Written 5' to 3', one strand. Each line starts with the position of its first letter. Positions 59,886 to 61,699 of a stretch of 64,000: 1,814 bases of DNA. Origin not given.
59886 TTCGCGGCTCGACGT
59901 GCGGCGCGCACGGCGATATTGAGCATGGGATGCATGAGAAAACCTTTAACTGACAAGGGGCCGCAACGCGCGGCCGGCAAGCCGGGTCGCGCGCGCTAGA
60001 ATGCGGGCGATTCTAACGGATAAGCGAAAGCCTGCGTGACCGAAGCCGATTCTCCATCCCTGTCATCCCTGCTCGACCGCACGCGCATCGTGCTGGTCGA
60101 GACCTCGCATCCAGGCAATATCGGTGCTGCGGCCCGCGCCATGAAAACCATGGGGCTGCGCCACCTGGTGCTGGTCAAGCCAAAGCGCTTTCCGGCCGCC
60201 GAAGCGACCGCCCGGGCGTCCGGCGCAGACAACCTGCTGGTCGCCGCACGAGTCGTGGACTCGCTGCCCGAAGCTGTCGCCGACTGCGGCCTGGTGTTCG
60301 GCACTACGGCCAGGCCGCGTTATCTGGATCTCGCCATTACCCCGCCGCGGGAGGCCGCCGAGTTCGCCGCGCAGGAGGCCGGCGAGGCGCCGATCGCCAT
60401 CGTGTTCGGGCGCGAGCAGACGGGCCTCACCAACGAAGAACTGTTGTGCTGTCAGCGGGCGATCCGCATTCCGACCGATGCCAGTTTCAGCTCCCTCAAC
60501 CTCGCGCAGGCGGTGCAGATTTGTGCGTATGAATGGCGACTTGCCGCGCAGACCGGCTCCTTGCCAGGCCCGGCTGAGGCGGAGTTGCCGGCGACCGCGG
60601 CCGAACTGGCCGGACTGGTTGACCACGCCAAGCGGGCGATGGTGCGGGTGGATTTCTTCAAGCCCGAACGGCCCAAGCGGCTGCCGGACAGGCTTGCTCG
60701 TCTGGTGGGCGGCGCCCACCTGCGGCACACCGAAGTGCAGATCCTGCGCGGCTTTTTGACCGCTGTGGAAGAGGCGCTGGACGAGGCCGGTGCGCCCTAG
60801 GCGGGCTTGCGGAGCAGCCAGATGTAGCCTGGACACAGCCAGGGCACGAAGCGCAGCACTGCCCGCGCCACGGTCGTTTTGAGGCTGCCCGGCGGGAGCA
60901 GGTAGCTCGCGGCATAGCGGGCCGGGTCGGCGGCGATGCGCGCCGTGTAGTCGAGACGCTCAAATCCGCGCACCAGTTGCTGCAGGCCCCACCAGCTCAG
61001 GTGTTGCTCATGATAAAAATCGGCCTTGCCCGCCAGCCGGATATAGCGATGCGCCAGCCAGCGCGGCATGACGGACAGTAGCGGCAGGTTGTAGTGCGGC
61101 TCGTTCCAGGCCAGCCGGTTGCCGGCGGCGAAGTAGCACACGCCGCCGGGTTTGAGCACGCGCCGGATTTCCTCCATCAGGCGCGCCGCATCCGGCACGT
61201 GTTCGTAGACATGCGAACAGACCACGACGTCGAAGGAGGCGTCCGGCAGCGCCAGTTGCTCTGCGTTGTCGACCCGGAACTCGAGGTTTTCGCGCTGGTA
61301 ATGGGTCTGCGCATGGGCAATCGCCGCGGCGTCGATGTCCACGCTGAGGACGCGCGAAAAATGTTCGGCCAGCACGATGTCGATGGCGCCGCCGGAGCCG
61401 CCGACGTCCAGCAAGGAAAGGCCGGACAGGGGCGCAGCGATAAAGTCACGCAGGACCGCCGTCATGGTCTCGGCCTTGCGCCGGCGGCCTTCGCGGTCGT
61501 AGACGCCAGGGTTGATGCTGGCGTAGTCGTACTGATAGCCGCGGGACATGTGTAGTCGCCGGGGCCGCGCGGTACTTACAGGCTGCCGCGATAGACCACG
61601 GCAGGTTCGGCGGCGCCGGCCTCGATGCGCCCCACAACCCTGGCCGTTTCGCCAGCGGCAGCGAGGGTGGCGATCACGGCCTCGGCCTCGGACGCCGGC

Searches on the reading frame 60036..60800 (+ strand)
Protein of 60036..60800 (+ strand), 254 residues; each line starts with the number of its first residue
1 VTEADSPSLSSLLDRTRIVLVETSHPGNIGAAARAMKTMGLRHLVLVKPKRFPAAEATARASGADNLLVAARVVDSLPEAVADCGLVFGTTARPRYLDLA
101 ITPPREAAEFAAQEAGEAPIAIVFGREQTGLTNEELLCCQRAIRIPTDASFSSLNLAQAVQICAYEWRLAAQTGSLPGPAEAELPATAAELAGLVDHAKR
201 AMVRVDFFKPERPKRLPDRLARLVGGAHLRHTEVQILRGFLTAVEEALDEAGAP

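Call 3: search_protein_families(library=pfam, proteins=[window:60036-60800:+], max_evalue=0.1)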
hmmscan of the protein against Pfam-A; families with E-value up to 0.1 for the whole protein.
window:60036-60800:+ (254 aa): 1 family
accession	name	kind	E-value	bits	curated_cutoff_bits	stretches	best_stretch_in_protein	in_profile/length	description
PF00588.24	SpoU_methylase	-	5.2e-30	104.8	29.7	1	16-165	2-142/142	SpoU rRNA Methylase family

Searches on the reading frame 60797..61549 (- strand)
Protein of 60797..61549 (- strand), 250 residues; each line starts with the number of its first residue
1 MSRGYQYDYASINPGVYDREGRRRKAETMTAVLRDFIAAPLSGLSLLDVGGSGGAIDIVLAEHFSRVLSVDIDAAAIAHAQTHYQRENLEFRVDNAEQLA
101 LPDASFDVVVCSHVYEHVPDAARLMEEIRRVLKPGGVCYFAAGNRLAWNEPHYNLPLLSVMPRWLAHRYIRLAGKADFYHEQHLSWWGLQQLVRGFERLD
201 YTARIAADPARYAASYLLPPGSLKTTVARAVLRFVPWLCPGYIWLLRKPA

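Call 43: search_protein_families(library=pfam, proteins=[window:60797-61549:-], max_evalue=0.001)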
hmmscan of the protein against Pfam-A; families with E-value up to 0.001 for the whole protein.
window:60797-61549:- (250 aa): 10 families
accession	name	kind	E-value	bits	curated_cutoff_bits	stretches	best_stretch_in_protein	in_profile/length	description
PF08241.18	Methyltransf_11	-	4.3e-26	91.8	21.2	1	47-140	1-95/95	Methyltransferase domain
PF13649.12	Methyltransf_25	-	4.5e-20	72.6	27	1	47-136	2-97/97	Methyltransferase domain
PF13489.12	Methyltransf_23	-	1.2e-19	71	27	1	27-198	7-156/164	Methyltransferase domain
PF13847.12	Methyltransf_31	-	5.4e-18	65.5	27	1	42-148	3-117/145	Methyltransferase domain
PF08242.18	Methyltransf_12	-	1.8e-17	64.3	30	1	47-138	1-98/98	Methyltransferase domain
PF01209.24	Ubie_methyltran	-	7.1e-12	45.6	20.1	1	38-140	43-151/233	ubiE/COQ5 methyltransferase family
PF05175.20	MTS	-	9.6e-06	25.8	23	1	30-143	20-141/170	Methyltransferase small domain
PF05219.18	DREV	-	3e-05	23.7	26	1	44-136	96-182/265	DREV methyltransferase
PF05401.17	NodS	-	7.4e-05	23.1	24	1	45-131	46-132/201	Nodulation protein S (NodS)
PF06325.19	PrmA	-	0.00028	20.9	22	1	44-138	163-256/296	Ribosomal protein L11 methyltransferase (PrmA)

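Call 74: search_protein_families(library=padloc, proteins=[window:60797-61549:-], max_evalue=0.01)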
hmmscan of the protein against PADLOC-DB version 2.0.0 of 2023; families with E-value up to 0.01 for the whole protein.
window:60797-61549:- (250 aa): 1 family
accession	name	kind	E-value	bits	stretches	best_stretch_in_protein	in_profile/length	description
PDLC04134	mad2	-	6.9e-20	69.3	1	28-146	278-400/492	mads_2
